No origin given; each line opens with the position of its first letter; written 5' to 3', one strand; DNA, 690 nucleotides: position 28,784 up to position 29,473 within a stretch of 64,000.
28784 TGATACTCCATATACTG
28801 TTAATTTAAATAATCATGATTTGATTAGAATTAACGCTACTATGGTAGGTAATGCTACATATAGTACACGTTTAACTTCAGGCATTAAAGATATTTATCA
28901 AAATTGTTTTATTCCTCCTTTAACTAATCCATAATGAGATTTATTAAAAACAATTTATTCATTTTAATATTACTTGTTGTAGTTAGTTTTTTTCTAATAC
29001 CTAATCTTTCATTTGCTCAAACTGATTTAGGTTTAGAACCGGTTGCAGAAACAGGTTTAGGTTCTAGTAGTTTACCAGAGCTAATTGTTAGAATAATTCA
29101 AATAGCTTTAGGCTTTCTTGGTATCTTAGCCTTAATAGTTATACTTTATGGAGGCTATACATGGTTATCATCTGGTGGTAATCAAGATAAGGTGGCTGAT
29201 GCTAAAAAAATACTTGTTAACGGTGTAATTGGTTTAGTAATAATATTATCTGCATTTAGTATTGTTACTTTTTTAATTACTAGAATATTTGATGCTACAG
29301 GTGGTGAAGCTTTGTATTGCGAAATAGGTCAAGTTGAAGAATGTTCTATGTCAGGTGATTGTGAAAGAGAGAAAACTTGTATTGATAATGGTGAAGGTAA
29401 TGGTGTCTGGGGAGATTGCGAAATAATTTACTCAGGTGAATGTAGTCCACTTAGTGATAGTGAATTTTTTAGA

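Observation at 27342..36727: Two translationally coupled giant surface proteins sharing a VirB2/TrbC-like (T4SS-pilin-like) N-terminal anchor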

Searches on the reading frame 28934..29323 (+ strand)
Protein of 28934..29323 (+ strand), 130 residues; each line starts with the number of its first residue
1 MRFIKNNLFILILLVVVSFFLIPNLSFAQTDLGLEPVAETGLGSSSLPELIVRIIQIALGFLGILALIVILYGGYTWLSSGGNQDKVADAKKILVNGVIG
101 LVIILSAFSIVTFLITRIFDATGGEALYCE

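Call 3: search_protein_families(library=pfam, proteins=[window:28934-29323:+], max_evalue=1)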
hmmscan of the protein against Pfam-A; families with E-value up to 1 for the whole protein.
window:28934-29323:+ (130 aa): 6 families
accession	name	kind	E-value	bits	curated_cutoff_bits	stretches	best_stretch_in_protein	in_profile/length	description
PF18895.5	T4SS_pilin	-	1.6e-10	41.3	26.6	1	44-114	2-71/71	Type IV secretion system pilin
PF04956.18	TrbC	-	3.2e-06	27.7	27.9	1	4-114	6-98/98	TrbC/VIRB2 pilin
PF07099.16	DUF1361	-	0.09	13.1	25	1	9-110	30-123/169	Protein of unknown function (DUF1361)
PF04608.18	PgpA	-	0.13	12.7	28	1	57-121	35-104/141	Phosphatidylglycerophosphatase A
PF05545.16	FixQ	-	0.28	11.6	29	1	60-93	11-44/49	Cbb3-type cytochrome oxidase component FixQ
PF04290.18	DctQ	-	0.4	11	28.3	1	45-120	55-128/132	Tripartite ATP-independent periplasmic transporters, DctQ component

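Call 19: find_homologous_proteins(query=window:28934-29323:+, max_evalue=0.001)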
Query window:28934-29323:+ (130 aa): 15 proteins with E <= 0.001 among 118 candidates.
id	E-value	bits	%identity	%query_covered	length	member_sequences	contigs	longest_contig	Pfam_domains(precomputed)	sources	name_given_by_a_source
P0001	4.8e-31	125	65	80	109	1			PF18895.6,PF04956.19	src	-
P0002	6.7e-23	99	47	90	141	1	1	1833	PF18895.6,PF04956.19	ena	-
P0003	1.6e-20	91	52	75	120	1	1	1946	PF18895.6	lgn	-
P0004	3.3e-20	90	49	73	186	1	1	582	PF18895.6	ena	-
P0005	6.6e-20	89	43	97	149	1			PF18895.6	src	-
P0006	9.3e-20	89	45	80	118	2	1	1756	PF18895.6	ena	-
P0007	1.7e-18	85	50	65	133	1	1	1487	PF18895.6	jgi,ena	-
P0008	3.0e-18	84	52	66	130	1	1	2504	PF18895.6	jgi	jgi:Zn-dependent protease with chaperone function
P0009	4.1e-17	80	51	63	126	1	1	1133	PF18895.6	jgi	jgi:hypothetical protein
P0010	7.3e-13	67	43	73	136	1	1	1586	PF18895.6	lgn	-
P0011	9.2e-12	63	42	60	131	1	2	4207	PF18895.6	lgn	-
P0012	1.0e-11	63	45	60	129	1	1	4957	PF18895.6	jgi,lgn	jgi:hypothetical protein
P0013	1.3e-11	63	41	88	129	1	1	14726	PF18895.6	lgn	-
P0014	1.6e-11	62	42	60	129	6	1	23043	PF18895.6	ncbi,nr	ncbi:MAG TPA: pilin [bacterium]|nr:pilin [bacterium]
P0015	1.8e-11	62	36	92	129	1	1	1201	PF18895.6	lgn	-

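Call 22: find_related_loci(query=A1, collection=genome_contigs, flank=10000)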
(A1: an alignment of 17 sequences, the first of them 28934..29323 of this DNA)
Query A1 (130 aa) in genome_contigs; peptide patterns used: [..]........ (x = any residue, [..] = any of these).
238 stretches matched a pattern; 182 encode a relative of the query (tblastn E <= 1e-3); the best 80 are kept; 80 distinct loci.
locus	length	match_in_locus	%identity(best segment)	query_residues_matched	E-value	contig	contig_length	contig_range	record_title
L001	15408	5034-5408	64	5-130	8e-42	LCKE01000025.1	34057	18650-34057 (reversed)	MAG: Parcubacteria group bacterium GW2011_GWF2_45_11 UW91_C0025, whole genome shotgun sequence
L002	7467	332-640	48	23-125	4e-31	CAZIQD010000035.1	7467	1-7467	MAG TPA_asm: uncultured Gammaproteobacteria bacterium isolate SRP319275_co1_349 genome assembly, contig: NODE_13478_leng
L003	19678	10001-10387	50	3-122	6e-31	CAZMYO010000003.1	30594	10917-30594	MAG TPA_asm: uncultured Gammaproteobacteria bacterium isolate binchicken_co203_87 genome assembly, contig: k141_615552,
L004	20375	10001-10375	48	3-125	2e-30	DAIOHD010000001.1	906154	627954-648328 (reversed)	MAG TPA_asm: Candidatus Magasanikbacteria bacterium isolate CTOTU29494 NODE_1_length_906154_cov_15.402158, whole genome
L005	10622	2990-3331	51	5-118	1e-30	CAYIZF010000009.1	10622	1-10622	MAG TPA_asm: uncultured Gammaproteobacteria bacterium isolate ERP122455_co1_171 genome assembly, contig: NODE_1702_lengt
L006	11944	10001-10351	45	4-123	1e-29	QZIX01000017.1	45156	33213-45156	MAG: Candidatus Parcubacteria bacterium isolate SURF_54 contig-100_1159_length_45156_read_count_402465, whole genome sho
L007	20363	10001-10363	45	11-125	2e-29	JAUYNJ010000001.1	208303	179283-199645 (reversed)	MAG: bacterium isolate C3_metabat.bin.14 C3_k141_95619, whole genome shotgun sequence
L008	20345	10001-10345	50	10-123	1e-29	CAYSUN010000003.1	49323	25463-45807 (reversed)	MAG TPA_asm: uncultured Gammaproteobacteria bacterium isolate SRP178699_co2_536 genome assembly, contig: NODE_206_length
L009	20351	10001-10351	50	9-117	3e-29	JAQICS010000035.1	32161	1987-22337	MAG: Patescibacteria group bacterium isolate GH54 k119_400540, whole genome shotgun sequence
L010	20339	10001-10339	47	11-120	4e-29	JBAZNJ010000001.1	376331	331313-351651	MAG: Patescibacteria group bacterium isolate SO_2017_LW4_64 scaffold_72_c1_LW137-91_2017, whole genome shotgun sequence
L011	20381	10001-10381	46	1-123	4e-29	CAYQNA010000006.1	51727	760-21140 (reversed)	MAG TPA_asm: uncultured Gammaproteobacteria bacterium isolate SRP278252_co2_865 genome assembly, contig: NODE_1085_lengt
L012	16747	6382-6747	46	8-123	7e-29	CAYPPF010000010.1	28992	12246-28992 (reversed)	MAG TPA_asm: uncultured Gammaproteobacteria bacterium isolate SRP200020_co3_83 genome assembly, contig: NODE_2257_length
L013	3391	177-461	49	28-122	5e-28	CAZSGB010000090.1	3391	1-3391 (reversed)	MAG TPA_asm: uncultured Gammaproteobacteria bacterium isolate SRP118108_co4_507 genome assembly, contig: NODE_37964_leng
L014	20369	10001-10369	48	2-122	1e-27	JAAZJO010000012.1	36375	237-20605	MAG: Candidatus Falkowbacteria bacterium isolate AS21ysBPME_294 211169_AS21, whole genome shotgun sequence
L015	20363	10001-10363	42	2-122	2e-27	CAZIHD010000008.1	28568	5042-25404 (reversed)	MAG TPA_asm: uncultured Gammaproteobacteria bacterium isolate SRP089250_co1_144 genome assembly, contig: NODE_2493_lengt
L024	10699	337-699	43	11-125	2e-26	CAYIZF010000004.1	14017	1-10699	MAG TPA_asm: uncultured Gammaproteobacteria bacterium isolate ERP122455_co1_171 genome assembly, contig: NODE_944_length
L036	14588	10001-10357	46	11-122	3e-25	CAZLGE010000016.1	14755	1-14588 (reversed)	MAG TPA_asm: uncultured Gammaproteobacteria bacterium isolate binchicken_co269_228 genome assembly, contig: NODE_3869_le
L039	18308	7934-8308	46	2-124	1e-29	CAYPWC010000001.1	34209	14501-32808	MAG TPA_asm: uncultured Gammaproteobacteria bacterium isolate SRP192927_co4_865 genome assembly, contig: NODE_1917_lengt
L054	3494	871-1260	45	1-124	1e-24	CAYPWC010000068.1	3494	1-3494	MAG TPA_asm: uncultured Gammaproteobacteria bacterium isolate SRP192927_co4_865 genome assembly, contig: NODE_82245_leng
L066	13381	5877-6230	46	1-118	3e-24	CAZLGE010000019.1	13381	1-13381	MAG TPA_asm: uncultured Gammaproteobacteria bacterium isolate binchicken_co269_228 genome assembly, contig: NODE_4473_le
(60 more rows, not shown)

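Call 28: search_protein_representatives(alignment_id=A1)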
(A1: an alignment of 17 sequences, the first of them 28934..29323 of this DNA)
Query: 17 sequences, 126 profile positions. Proteins with E-value up to 0.001 (for the whole library): 70018; up to 1e-10: 22591; up to 1e-30: 465. The best 150 are listed.
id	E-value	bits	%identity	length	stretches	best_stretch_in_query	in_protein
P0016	3.3e-61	221.1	-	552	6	6-116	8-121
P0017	4.0e-58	211.2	-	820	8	51-116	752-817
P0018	7.7e-53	194.1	-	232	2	35-120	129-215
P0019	2.0e-52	192.8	-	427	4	33-116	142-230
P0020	2.9e-52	192.2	-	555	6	6-114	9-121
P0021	3.7e-51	188.7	-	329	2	33-123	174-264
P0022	1.4e-49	183.5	-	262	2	2-124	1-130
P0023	2.7e-49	182.6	-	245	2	2-123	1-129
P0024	8.2e-48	177.9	-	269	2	28-121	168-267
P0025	1.3e-47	177.2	-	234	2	34-118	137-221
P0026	1.6e-47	176.9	-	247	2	24-121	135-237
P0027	2.3e-47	176.4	-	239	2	15-125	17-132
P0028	5.5e-47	175.2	-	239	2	33-121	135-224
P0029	8.4e-47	174.6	-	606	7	15-107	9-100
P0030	1.1e-46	174.2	-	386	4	9-116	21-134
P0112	5.7e-34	133.1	-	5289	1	4-123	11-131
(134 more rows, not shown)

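Call 41: predict_structure(alignment_id=A1)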
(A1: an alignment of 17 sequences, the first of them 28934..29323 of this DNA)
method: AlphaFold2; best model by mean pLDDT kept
length: 130 residues; sequences in the alignment: 17
mean_pLDDT: 77.6   pTM: 0.54
mean pLDDT of the five models: 77.6, 73.4, 72.8, 72.0, 71.6
residues with pLDDT >= 90: 43; 70-90: 49; 50-70: 31; < 50: 7
segments of 3 or more residues with pLDDT < 50: 128-130
pLDDT, mean of each block of 10 residues (from residue 1): 60 79 65 55 64 84 91 92 93 94 92 83 56
secondary structure, 60 per line:
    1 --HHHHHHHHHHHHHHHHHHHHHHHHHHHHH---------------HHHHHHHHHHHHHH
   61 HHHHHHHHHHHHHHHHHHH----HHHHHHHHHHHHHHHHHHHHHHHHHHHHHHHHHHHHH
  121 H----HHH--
elements in order: H3-31 H47-79 H84-121

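Call 43: search_solved_structures(query=A1, max_evalue=10, show_alignments=2)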
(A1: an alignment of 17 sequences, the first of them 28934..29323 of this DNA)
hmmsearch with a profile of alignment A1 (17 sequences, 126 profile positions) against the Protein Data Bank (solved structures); distinct sequences matched with E-value up to 10: 2.
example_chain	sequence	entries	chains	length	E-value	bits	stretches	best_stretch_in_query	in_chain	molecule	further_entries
5x7m_A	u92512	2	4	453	0.43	13.9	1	57-103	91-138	Diaminopimelate decarboxylase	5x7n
1t5b_A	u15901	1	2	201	1.5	12.1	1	39-77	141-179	Acyl carrier protein phosphodiesterase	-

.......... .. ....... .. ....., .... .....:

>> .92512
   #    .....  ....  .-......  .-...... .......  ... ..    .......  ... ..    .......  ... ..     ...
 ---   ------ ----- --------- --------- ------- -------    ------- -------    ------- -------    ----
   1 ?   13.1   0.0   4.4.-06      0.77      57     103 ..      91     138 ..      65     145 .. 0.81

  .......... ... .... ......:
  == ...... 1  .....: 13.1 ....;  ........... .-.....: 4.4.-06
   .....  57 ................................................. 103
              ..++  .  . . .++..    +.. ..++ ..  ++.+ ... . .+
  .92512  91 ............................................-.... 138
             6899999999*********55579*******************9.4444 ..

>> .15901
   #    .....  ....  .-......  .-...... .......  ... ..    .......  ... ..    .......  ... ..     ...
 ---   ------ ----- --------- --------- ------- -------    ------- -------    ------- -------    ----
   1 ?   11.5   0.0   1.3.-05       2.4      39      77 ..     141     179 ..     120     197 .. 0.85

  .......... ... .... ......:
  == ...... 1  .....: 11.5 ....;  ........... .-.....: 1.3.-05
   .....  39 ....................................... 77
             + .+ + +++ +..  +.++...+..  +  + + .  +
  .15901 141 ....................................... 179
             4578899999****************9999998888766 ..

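Call 45: search_protein_families(library=pfam, proteins=[L036:1009-3714:+, L036:3937-5334:+, L036:5780-6436:+, L036:6445-6993:+, L036:8268-9854:-, L024:3748-6156:-, L024:6440-7267:+, L024:7242-8420:+, L007:2842-4347:+, L036:7511-8251:-], max_evalue=0.001)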
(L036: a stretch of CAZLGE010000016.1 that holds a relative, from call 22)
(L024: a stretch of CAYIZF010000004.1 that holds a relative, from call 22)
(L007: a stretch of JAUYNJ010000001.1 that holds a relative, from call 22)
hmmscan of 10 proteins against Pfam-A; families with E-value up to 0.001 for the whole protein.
L036:1009-3714:+ (902 aa): 4 families
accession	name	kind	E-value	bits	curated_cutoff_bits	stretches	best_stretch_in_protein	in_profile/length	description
PF02463.25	SMC_N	-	2.3e-64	217.3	40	1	2-890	1-219/220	RecF/RecN/SMC N terminal domain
PF13304.12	AAA_21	-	5.8e-15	56.6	27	2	680-869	124-299/304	AAA domain, putative AbiEii toxin, Type IV TA system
PF13476.12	AAA_23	-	9.1e-15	56.3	27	1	5-296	1-195/201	AAA domain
PF13555.12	AAA_29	-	0.00075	19.6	27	0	30-55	21-46/61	P-loop containing region of AAA domain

L036:3937-5334:+ (466 aa): 2 families
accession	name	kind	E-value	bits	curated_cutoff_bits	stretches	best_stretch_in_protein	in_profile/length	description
PF01547.30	SBP_bac_1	-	6.2e-27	95.8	26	1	56-384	6-307/307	Bacterial extracellular solute-binding protein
PF13416.11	SBP_bac_8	-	3.8e-22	79.8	27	1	61-404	2-270/279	Bacterial extracellular solute-binding protein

L036:5780-6436:+ (219 aa): 5 families
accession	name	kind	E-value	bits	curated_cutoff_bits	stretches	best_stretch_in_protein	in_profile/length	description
PF13413.12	HTH_25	-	6.3e-19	68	24.6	1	18-77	1-60/62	Helix-turn-helix domain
PF09136.16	Glucodextran_B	-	2.3e-11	43.9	27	1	140-218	1-81/83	Glucodextranase, domain B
PF12844.13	HTH_19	-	6.9e-09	35.9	30.2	1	16-75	1-54/64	Helix-turn-helix domain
PF13560.12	HTH_31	-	2e-05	25.3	27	1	15-55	2-42/64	Helix-turn-helix domain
PF01381.28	HTH_3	-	0.00012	22.5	23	1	19-50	1-32/55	Helix-turn-helix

L036:6445-6993:+ (183 aa): 6 families
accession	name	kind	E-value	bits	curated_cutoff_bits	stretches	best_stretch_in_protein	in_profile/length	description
PF08241.18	Methyltransf_11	-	3.1e-11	44.2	21.2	1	29-131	2-95/95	Methyltransferase domain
PF13847.12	Methyltransf_31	-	5.5e-11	42.8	27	1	24-140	4-119/145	Methyltransferase domain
PF13649.12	Methyltransf_25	-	5e-09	37.2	27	1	27-127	1-97/97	Methyltransferase domain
PF08242.18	Methyltransf_12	-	1.9e-07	32.2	30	1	29-129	2-98/98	Methyltransferase domain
PF01209.24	Ubie_methyltran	-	1.3e-05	25.1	20.1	1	27-138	51-158/233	ubiE/COQ5 methyltransferase family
PF05175.20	MTS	-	0.00076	19.6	23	0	16-134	24-141/170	Methyltransferase small domain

L036:8268-9854:- (529 aa): 0 families

L024:3748-6156:- (803 aa): 3 families
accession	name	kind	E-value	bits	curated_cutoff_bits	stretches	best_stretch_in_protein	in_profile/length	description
PF01326.24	PPDK_N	-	2.8e-127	425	27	1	19-344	2-323/328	Pyruvate phosphate dikinase, AMP/ATP-binding domain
PF02896.24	PEP-utilizers_C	-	2.3e-57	194.8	22.8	1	476-787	18-290/293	PEP-utilising enzyme, PEP-binding domain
PF00391.29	PEP-utilizers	-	1.2e-27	95.7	23.1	1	380-451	1-72/72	PEP-utilising enzyme, mobile domain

L024:6440-7267:+ (276 aa): 1 family
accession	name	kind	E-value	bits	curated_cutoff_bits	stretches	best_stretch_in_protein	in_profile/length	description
PF01790.23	LGT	-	1.2e-68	231.5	24.9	1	13-264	2-239/240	Prolipoprotein diacylglyceryl transferase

L024:7242-8420:+ (393 aa): 1 family
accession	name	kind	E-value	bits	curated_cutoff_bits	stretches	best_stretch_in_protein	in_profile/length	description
PF07690.21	MFS_1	-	9.5e-26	91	33.4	2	217-387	1-169/347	Major Facilitator Superfamily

L007:2842-4347:+ (502 aa): 6 families
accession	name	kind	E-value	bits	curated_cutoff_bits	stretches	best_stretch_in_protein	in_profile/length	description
PF01078.27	Mg_chelatase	-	6.2e-87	290.8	20.3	1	196-397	3-203/207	Magnesium chelatase, subunit ChlI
PF13541.12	ChlI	-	1.3e-35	122.4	27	1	27-145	4-120/121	Subunit ChlI of Mg-chelatase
PF13335.12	Mg_chelatase_C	-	2e-20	73.6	26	1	416-498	11-94/94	Magnesium chelatase, subunit ChlI C-terminal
PF07728.20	AAA_5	-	1.3e-09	38.6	22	1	217-354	1-125/139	AAA domain (dynein-related subfamily)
PF00493.29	MCM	-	9.3e-08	31.9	23.3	1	293-391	114-202/224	MCM P-loop domain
PF00158.32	Sigma54_activat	-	0.00032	20.9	20.2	0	289-329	82-122/168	Sigma-54 interaction domain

L036:7511-8251:- (247 aa): 2 families
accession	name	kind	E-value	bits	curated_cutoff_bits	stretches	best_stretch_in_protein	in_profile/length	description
PF00535.33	Glycos_transf_2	-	1.3e-20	74.5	23.3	1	6-170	3-164/168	Glycosyl transferase family 2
PF13641.12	Glyco_tranf_2_3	-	3e-05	24.6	27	1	20-156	13-155/230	Glycosyltransferase like family 2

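Call 46: fold_search(model_id=the predicted structure, library=pdb)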
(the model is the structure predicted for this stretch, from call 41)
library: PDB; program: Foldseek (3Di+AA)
matches with E <= 10: 131; with E <= 0.001: 0
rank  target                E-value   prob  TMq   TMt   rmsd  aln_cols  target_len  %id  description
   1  1a91_MODEL_1_A        1.2e+00  0.75  0.43  0.63   2.9        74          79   16  SUBUNIT C OF THE F1FO ATP SYNTHASE OF ESCHERICHIA COLI; NMR, 10 STRUCTURES (released 1998-07-01)
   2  9vub_A                1.4e+00  0.85  0.54  0.20   7.1        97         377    9  channel C complex with 3 (released 2026-03-11)
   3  7a23_K                1.7e+00  0.75  0.37  0.56  15.5        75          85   13  Plant mitochondrial respiratory complex I (released 2020-10-28)
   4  3epv_C                2.3e+00  0.75  0.43  0.51   4.9        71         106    7  X-ray Structure of the Metal-sensor CnrX in both the Apo- and Copper-bound Forms (released 2008-11-25)
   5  4jq5_E                2.5e+00  0.51  0.45  0.63   3.5        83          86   13  Crystal structure of the human Nup49CCS2+3* coiled-coil segment (released 2014-09-24)
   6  5n9j_Z                2.5e+00  0.23  0.35  0.37   5.1        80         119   18  Core Mediator of transcriptional regulation (released 2017-05-17)
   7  2y3h_B                2.6e+00  0.69  0.43  0.51   5.3        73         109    8  E63Q mutant of Cupriavidus metallidurans CH34 CnrXs (released 2011-03-30)
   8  6cnn_A                2.6e+00  0.51  0.52  0.20  11.7       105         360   10  Cryo-EM structure of the human SK4/calmodulin channel complex in the Ca2+ bound state I (released 2018-05-02)
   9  2y3h_C                2.8e+00  0.66  0.43  0.51   4.6        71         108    8  E63Q mutant of Cupriavidus metallidurans CH34 CnrXs (released 2011-03-30)
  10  4h63_V                2.8e+00  0.20  0.34  0.38   4.8        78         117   17  Structure of the Schizosaccharomyces pombe Mediator head module (released 2012-10-31)
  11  4wwb                  3.0e+00  0.63  0.43  0.49   5.3        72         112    7  High-resolution structure of the Ni-bound form of the Y135F mutant of C. metallidurans CnrXs (released 2015-02-11)
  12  6x89_4L               3.0e+00  0.54  0.36  0.54  16.5        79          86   11  Vigna radiata mitochondrial complex I* (released 2020-09-02)
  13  4abm_A                3.1e+00  0.75  0.44  0.70   1.5        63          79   17  Crystal Structure of CHMP4B hairpin (released 2012-05-09)
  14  9vub_C                3.1e+00  0.47  0.53  0.20  11.8       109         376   10  channel C complex with 3 (released 2026-03-11)
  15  5u0p_V                3.1e+00  0.18  0.36  0.39   4.6        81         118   17  Cryo-EM structure of the transcriptional Mediator (released 2017-03-08)
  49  8dfu_0                6.2e+00  0.11  0.34  0.46   6.9        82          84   18  Cryo-EM structure of conjugation pili from Aeropyrum pernix (released 2023-03-22)
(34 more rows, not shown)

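Call 78: search_dna_similar(query=window:28934-29323:+, collection=plasmids, mode=protein, max_evalue=10, max_rows=15)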
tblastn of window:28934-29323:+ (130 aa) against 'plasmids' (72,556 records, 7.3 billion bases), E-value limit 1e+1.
No match.
